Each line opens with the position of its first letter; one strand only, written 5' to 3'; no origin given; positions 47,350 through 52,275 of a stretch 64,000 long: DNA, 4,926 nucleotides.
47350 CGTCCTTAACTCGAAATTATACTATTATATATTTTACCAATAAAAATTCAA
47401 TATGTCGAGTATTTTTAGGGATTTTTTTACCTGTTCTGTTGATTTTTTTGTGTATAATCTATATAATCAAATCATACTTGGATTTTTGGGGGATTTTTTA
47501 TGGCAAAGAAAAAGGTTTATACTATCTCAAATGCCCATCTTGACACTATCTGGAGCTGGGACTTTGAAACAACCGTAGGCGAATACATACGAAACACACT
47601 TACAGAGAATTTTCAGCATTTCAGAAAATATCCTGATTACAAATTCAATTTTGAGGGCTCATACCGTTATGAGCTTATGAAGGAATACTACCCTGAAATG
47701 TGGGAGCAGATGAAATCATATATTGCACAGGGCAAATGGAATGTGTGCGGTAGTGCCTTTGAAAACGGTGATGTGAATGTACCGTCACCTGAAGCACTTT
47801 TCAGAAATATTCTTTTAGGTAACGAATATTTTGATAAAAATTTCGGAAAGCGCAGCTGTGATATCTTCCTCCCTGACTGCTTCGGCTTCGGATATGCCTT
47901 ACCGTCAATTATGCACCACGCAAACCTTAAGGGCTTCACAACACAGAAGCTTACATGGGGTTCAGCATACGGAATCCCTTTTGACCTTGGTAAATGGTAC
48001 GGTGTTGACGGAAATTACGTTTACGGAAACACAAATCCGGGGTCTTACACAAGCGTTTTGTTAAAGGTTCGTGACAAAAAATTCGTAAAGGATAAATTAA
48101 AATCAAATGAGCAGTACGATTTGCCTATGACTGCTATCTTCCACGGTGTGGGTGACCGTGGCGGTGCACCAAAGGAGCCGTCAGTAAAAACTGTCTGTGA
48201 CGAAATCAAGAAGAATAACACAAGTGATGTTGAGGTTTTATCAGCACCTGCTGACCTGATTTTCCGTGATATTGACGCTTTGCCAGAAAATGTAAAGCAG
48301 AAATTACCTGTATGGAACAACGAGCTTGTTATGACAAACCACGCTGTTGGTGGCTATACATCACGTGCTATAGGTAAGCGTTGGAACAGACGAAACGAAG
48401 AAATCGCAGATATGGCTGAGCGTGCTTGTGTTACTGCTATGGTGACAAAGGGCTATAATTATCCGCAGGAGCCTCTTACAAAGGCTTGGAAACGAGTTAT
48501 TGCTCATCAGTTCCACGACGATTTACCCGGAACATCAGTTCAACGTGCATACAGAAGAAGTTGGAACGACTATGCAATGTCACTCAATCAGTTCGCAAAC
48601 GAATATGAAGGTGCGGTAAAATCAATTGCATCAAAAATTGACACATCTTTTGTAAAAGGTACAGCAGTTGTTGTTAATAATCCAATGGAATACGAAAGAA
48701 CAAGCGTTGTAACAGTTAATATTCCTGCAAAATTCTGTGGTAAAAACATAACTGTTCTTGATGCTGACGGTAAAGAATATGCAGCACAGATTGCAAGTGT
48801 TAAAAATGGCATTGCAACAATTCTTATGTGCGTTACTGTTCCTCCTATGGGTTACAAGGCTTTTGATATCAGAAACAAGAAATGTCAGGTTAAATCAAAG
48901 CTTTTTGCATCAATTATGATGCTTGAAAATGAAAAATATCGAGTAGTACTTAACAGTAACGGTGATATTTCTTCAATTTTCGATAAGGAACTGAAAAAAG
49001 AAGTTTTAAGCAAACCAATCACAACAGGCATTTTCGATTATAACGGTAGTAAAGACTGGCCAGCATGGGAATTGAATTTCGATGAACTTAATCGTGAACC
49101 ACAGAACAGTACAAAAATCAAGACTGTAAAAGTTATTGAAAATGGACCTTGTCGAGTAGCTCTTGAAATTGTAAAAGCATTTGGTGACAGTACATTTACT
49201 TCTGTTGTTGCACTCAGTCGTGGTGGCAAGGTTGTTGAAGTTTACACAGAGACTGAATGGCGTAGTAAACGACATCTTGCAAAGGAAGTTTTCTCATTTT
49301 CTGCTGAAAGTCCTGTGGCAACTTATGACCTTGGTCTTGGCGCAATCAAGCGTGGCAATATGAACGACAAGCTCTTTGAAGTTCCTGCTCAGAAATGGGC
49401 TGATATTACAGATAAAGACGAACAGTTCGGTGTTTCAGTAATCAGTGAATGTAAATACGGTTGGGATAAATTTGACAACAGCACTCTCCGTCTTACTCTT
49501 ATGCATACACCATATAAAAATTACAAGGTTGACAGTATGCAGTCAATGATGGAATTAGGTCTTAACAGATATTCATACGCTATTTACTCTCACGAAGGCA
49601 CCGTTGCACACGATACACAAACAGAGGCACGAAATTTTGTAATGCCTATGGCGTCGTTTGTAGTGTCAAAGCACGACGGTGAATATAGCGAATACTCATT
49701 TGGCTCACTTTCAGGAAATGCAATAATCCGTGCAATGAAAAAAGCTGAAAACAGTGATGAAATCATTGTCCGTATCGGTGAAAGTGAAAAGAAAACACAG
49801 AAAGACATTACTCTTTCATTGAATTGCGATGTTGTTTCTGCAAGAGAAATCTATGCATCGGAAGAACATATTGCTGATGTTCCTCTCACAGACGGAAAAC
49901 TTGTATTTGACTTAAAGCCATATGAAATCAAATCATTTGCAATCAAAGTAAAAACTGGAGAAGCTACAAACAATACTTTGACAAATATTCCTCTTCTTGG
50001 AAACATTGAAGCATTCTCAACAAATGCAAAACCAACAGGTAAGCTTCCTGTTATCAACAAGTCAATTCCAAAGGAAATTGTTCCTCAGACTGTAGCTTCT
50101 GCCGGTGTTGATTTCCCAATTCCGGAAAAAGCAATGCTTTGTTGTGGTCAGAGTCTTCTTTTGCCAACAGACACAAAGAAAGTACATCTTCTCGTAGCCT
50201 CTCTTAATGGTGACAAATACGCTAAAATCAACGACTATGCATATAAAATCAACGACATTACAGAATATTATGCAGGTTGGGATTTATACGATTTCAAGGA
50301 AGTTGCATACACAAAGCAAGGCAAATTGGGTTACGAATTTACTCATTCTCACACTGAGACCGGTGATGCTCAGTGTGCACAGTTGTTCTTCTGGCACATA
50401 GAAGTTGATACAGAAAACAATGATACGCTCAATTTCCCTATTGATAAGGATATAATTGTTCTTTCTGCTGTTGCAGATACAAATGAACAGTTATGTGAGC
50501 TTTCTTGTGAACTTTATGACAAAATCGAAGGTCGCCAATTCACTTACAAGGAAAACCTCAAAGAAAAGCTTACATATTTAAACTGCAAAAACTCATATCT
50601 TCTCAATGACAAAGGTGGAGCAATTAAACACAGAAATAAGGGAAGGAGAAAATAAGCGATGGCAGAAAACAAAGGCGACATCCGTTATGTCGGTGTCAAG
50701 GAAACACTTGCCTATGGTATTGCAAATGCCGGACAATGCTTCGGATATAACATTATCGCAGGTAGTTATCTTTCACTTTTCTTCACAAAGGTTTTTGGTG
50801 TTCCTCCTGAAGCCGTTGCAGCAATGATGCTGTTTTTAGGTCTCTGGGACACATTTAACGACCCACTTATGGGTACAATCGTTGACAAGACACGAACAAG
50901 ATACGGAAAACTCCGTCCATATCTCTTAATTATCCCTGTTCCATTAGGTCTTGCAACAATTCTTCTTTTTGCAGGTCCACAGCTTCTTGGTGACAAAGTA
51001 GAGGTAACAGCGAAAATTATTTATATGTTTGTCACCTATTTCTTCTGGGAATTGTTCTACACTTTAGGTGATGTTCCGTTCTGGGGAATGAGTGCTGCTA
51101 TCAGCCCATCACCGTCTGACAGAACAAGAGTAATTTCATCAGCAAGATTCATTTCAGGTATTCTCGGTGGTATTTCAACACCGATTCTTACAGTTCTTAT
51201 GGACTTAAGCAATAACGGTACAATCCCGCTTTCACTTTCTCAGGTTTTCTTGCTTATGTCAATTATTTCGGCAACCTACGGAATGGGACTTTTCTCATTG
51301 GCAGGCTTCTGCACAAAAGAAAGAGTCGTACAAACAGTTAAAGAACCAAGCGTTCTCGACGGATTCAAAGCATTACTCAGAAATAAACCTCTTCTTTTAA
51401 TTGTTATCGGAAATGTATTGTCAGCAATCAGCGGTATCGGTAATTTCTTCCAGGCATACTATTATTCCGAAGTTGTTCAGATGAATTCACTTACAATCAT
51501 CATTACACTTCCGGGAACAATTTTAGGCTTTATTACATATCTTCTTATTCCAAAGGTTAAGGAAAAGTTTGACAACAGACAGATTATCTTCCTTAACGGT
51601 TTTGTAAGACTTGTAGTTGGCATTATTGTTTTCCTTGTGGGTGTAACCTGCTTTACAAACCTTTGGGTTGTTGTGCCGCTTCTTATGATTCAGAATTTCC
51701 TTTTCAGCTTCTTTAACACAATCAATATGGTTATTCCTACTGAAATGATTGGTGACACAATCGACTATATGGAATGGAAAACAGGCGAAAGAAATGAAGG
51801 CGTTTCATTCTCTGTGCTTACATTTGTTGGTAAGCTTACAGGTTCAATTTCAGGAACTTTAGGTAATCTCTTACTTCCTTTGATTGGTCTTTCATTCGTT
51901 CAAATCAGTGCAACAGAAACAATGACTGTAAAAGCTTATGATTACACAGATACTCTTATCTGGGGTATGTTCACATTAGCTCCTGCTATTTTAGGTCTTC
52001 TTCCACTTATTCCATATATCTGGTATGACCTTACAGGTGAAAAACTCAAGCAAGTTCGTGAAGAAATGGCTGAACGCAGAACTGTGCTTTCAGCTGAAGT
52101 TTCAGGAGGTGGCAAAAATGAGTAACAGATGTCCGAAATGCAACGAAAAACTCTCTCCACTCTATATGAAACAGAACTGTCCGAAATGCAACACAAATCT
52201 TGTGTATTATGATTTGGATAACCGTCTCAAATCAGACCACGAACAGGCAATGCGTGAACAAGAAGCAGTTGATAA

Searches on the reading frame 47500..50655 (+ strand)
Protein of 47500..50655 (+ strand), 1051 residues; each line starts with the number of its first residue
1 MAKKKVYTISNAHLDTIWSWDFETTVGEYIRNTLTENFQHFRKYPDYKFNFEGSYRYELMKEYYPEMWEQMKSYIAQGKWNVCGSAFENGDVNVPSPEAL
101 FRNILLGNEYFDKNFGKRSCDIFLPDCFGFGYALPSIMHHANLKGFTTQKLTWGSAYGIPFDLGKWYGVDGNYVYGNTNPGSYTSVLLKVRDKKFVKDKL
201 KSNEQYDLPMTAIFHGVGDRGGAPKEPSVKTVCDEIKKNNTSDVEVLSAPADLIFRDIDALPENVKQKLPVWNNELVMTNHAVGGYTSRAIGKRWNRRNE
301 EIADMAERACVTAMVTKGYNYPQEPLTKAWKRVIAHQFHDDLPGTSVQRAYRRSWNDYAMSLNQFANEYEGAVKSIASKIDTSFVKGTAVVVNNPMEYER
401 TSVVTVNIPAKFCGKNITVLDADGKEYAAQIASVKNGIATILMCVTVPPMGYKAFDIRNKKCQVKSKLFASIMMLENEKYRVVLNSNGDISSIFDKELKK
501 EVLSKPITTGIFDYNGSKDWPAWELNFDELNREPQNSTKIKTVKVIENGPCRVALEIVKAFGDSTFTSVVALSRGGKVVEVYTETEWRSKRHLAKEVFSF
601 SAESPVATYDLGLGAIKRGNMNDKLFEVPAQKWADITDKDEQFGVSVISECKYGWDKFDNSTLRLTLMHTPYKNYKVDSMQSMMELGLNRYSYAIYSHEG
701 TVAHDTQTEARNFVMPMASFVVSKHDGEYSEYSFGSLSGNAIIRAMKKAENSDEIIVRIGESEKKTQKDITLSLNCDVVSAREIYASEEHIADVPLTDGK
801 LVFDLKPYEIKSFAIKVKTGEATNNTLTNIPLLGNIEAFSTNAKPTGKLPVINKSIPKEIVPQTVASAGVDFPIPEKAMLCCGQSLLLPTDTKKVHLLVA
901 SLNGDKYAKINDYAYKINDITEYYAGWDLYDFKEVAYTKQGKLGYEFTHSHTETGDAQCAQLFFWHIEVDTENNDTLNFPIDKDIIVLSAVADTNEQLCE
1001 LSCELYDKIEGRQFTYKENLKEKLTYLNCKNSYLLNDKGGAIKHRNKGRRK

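Call 16: search_protein_families(library=pfam, proteins=[window:47500-50655:+])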
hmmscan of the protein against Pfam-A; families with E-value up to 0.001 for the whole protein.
window:47500-50655:+ (1051 aa): 4 families
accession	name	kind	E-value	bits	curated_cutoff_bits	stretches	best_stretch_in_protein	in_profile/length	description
PF01074.27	Glyco_hydro_38N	-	5.8e-41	141.1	25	1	5-273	1-270/270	Glycosyl hydrolases family 38 N-terminal domain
PF07748.19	Glyco_hydro_38C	-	2e-33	116.8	25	1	475-672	1-201/206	Glycosyl hydrolases family 38 C-terminal domain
PF09261.16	Alpha-mann_mid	-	8e-17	61.6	31.1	1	284-374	5-94/96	Alpha mannosidase middle domain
PF17677.7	Glyco_hydro38C2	-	2.7e-12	47.1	22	1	740-813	1-72/72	Glycosyl hydrolases family 38 C-terminal beta sandwich domain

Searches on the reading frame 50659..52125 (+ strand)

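Call 16: search_protein_families(library=pfam, proteins=[window:50659-52125:+])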
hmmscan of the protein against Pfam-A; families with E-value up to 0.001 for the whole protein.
window:50659-52125:+ (488 aa): 1 family
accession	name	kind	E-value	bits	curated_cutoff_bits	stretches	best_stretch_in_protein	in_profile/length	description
PF13347.12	MFS_2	-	7.6e-61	206.4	27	1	30-459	12-426/427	MFS/sugar transport protein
